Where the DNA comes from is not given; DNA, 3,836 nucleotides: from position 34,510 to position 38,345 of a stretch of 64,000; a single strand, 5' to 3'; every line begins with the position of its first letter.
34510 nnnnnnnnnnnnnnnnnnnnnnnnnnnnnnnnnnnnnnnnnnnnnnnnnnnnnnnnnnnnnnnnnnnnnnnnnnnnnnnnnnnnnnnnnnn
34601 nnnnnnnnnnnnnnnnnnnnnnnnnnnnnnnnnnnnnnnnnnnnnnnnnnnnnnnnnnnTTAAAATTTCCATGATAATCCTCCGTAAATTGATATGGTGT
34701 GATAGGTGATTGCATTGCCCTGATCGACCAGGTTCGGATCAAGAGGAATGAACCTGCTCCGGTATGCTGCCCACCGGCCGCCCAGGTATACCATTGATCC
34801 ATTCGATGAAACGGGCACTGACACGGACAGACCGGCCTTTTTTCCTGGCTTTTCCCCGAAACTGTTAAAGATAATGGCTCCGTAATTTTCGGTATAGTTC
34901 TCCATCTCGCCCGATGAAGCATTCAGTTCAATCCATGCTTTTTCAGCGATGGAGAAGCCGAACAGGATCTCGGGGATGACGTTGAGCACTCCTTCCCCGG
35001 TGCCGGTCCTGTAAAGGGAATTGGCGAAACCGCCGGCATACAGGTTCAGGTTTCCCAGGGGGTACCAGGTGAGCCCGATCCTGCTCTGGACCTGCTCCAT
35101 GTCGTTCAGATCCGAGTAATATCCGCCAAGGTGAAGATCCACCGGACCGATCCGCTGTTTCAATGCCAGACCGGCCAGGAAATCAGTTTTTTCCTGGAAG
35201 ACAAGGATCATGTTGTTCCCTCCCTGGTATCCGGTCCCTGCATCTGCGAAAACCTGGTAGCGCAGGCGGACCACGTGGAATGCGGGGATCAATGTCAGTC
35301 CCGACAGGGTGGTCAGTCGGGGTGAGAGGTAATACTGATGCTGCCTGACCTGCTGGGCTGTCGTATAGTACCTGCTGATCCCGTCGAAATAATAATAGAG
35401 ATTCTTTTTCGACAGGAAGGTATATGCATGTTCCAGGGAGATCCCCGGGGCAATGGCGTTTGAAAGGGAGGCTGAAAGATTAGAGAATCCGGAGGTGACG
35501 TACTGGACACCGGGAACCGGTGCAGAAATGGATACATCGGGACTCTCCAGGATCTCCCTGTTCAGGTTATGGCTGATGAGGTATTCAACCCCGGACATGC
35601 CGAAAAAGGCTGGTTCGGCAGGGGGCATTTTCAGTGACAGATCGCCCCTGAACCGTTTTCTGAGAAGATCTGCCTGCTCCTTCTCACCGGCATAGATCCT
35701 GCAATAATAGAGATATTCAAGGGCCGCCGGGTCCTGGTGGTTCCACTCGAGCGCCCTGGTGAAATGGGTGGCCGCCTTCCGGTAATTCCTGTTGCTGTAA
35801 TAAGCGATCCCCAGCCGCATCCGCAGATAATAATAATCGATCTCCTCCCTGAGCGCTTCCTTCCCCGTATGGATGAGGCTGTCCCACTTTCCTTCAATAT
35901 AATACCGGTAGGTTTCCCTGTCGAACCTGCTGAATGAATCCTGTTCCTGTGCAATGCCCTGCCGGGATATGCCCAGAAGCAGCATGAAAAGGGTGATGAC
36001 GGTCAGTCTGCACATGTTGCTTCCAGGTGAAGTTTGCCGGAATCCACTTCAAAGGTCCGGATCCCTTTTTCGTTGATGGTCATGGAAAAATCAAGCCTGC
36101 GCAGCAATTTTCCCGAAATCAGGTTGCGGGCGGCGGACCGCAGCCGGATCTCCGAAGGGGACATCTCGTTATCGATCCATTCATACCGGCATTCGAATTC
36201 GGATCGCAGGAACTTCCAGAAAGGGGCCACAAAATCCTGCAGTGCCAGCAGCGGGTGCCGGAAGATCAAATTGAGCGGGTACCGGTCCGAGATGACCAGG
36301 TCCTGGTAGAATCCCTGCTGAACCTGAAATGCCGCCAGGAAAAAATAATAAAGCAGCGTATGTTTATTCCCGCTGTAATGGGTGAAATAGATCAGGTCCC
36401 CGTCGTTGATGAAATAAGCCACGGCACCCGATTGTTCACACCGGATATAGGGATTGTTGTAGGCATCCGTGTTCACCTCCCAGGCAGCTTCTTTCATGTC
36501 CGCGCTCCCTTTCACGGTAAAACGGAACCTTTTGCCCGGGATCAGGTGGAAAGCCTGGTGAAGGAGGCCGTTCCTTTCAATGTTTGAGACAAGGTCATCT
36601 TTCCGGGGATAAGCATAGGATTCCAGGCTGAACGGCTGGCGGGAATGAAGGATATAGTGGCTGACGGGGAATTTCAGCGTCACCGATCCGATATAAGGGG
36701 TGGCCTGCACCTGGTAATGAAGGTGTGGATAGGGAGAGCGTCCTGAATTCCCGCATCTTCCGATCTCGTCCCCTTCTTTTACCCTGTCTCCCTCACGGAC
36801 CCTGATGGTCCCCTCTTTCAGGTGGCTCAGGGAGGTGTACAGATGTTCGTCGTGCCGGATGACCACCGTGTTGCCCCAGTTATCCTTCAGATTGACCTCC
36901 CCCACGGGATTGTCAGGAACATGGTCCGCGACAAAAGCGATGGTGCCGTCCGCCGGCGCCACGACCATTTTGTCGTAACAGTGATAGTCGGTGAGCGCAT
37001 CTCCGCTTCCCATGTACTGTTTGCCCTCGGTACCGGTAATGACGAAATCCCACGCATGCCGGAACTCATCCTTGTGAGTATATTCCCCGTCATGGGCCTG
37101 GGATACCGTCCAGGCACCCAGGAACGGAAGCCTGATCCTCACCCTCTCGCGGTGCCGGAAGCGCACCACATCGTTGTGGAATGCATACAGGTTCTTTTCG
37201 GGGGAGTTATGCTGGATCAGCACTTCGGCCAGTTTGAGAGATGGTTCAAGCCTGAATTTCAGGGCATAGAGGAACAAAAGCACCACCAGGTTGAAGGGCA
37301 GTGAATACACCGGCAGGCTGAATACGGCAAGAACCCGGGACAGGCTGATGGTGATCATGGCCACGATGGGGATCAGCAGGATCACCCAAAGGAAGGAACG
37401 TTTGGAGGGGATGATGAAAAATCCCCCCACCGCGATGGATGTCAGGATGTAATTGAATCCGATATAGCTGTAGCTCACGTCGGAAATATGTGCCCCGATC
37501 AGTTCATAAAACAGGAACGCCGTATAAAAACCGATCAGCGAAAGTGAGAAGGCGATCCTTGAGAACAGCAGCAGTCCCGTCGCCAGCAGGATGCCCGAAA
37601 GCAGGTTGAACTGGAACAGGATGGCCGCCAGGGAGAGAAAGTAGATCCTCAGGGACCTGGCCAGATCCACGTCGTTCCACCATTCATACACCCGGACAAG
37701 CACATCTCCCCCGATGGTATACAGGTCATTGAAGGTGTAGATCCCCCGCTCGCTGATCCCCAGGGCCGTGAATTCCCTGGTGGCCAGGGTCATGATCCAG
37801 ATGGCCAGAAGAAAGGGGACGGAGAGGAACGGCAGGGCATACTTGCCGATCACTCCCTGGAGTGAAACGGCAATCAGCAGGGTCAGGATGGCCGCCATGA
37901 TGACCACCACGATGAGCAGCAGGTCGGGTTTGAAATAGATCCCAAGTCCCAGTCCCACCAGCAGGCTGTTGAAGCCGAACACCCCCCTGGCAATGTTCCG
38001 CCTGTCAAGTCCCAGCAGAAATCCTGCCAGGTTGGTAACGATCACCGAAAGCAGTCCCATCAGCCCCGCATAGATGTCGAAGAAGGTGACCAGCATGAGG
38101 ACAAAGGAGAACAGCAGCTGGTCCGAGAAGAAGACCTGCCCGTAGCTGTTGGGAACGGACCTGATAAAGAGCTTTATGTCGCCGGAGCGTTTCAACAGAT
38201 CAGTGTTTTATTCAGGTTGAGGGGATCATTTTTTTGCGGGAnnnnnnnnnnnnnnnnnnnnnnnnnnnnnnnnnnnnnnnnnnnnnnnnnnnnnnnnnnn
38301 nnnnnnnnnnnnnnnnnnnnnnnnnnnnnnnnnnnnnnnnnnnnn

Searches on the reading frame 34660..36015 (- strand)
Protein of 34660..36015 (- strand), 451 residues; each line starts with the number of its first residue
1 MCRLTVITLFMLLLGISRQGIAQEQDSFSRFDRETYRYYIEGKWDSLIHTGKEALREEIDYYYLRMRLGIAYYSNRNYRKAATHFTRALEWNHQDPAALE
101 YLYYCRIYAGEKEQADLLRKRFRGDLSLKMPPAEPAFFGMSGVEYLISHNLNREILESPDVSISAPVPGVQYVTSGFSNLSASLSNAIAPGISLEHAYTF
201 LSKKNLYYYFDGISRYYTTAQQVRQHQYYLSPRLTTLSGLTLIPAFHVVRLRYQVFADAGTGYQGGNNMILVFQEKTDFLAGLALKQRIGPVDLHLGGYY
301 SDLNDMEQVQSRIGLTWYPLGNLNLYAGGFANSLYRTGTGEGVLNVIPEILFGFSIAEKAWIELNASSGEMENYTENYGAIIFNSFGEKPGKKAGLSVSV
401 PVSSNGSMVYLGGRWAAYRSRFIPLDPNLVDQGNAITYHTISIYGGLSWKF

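Call 3: search_protein_families(library=pfam, proteins=[window:34660-36015:-], max_evalue=0.01)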
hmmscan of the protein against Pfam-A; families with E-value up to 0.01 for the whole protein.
window:34660-36015:- (451 aa): 3 families
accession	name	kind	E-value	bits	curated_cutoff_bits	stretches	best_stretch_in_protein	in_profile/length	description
PF07719.23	TPR_2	-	9.1e-05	22.7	27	1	66-92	5-31/34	Tetratricopeptide repeat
PF00515.34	TPR_1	-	0.00016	21.8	27.8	1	66-90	5-29/34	Tetratricopeptide repeat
PF14559.12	TPR_19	-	0.0077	17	25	0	52-98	15-61/68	Tetratricopeptide repeat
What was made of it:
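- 34660..36015 (-): Secreted TPR protein, 451 aa, with a C-terminal region ending ........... This ending is an outer-membrane beta-barrel signature (inference). Pfam TPR (call 3).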

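Call 70: search_protein_families(library=padloc, proteins=[window:34663-36015:-], max_evalue=0.01)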
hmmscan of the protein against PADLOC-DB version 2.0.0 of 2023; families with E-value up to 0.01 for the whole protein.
window:34663-36015:- (451 aa): 0 families

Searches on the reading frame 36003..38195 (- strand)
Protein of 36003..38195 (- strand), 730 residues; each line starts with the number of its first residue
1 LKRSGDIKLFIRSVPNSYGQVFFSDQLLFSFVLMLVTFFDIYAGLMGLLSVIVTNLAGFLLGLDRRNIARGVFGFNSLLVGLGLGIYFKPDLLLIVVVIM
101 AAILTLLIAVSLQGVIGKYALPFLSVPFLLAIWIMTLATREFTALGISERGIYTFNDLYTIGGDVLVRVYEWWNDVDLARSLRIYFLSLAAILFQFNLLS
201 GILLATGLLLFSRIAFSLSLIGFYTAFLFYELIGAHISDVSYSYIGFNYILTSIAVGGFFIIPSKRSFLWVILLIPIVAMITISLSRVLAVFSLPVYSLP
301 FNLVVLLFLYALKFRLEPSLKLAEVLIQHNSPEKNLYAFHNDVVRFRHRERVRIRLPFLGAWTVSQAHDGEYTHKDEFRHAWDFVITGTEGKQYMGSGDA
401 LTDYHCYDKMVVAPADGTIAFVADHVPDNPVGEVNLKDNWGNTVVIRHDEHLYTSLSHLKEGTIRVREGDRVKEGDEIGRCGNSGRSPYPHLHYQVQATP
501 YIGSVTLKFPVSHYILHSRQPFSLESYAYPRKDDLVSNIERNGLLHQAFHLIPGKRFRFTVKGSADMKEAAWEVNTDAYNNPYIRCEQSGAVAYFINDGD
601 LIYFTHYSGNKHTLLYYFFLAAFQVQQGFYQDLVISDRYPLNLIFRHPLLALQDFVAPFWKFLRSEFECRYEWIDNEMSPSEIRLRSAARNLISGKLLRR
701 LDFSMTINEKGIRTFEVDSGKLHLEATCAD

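Call 3: search_protein_families(library=pfam, proteins=[window:36003-38195:-], max_evalue=0.01)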
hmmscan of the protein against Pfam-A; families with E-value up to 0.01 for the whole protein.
window:36003-38195:- (730 aa): 2 families
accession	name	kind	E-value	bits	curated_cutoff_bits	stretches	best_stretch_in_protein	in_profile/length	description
PF03253.19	UT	-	5.9e-61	206.6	25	1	11-312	1-291/292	Urea transporter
PF01551.29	Peptidase_M23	-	3.3e-17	62.9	28.7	1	408-497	13-88/96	Peptidase family M23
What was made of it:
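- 36003..38195 (-): Membrane protein of 730 aa: urea-transporter (UT) domain (1-312), cytoplasmic M23 peptidase domain (~408-497) and a 230-aa C-terminal region that matches no family. Pfam UT E 5.9e-61 and M23 E 3.3e-17 (call 3).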

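Call 4: search_protein_families(library=ncbifam, proteins=[window:36003-38195:-], max_evalue=0.01)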
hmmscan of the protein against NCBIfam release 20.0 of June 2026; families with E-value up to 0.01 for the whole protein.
window:36003-38195:- (730 aa): 12 families
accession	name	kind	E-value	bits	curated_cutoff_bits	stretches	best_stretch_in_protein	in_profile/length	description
TIGR03441.1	urea_trans_yut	equivalog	2e-35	122.5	274.6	1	11-309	4-291/292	urea transporter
NF052530.1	Heli_ShapePgp3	exception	1.2e-11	44.3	300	1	441-497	198-252/270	peptidoglycan metallopeptidase Pgp3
NF008652.0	PRK11649.1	equivalog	2.7e-11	42.8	341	1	438-510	341-412/439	murein DD-endopeptidase MepM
NF053825.1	PdgNdpepShyA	equivalog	3.9e-09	35.7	700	1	440-511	326-396/425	peptidoglycan DD-endopeptidase ShyA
NF053824.1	PdgNdpepShyC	equivalog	6.6e-09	35.2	700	1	439-496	325-380/429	peptidoglycan DD-endopeptidase ShyC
NF041208.1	celldiv_DipM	equivalog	1.2e-07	31.3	740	1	439-497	349-405/419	cell division endopeptidase DipM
NF052336.1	PdgHdaseHSB100310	equivalog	7.7e-07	28.8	500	1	438-498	85-143/316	peptidoglycan hydrolase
NF050804.1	CellDivDipMCaul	equivalog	1.4e-05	24.1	900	1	411-500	541-617/634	cell division endopeptidase DipM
NF040883.1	amid_act_ActS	equivalog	4.8e-05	22.7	375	1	439-497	166-221/242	amidase activator ActS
NF053738.1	S2SprSpoIIQBc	equivalog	0.00013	21.7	250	1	439-496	153-210/232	stage II sporulation protein SpoIIQ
NF052529.1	PG_M23_Pgp6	exception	0.00071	18.3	600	1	440-496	365-419/452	peptidoglycan metallopeptidase Pgp6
NF004799.0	PRK06148.1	subfamily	0.0021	16.1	1128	1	408-498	451-539/1015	hypothetical protein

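Call 70: search_protein_families(library=padloc, proteins=[window:36006-38195:-], max_evalue=0.01)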
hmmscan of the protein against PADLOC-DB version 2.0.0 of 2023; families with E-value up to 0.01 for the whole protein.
window:36006-38195:- (730 aa): 0 families

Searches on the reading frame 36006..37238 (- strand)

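Call 72: search_protein_families(library=pfam, proteins=[window:36006-37238:-], max_evalue=5)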
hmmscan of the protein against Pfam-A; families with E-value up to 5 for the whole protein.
window:36006-37238:- (411 aa): 3 families
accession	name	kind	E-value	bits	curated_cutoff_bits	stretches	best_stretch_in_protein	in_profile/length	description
PF01551.29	Peptidase_M23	-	7.2e-18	65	28.7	1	89-178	13-88/96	Peptidase family M23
PF13533.13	Biotin_lipoyl_2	-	0.078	13.3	29.8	1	145-157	14-26/32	Biotin-lipoyl like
PF00358.26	PTS_EIIA_1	-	0.19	11.9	27.2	1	74-159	25-100/127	phosphoenolpyruvate-dependent sugar phosphotransferase system, EIIA 1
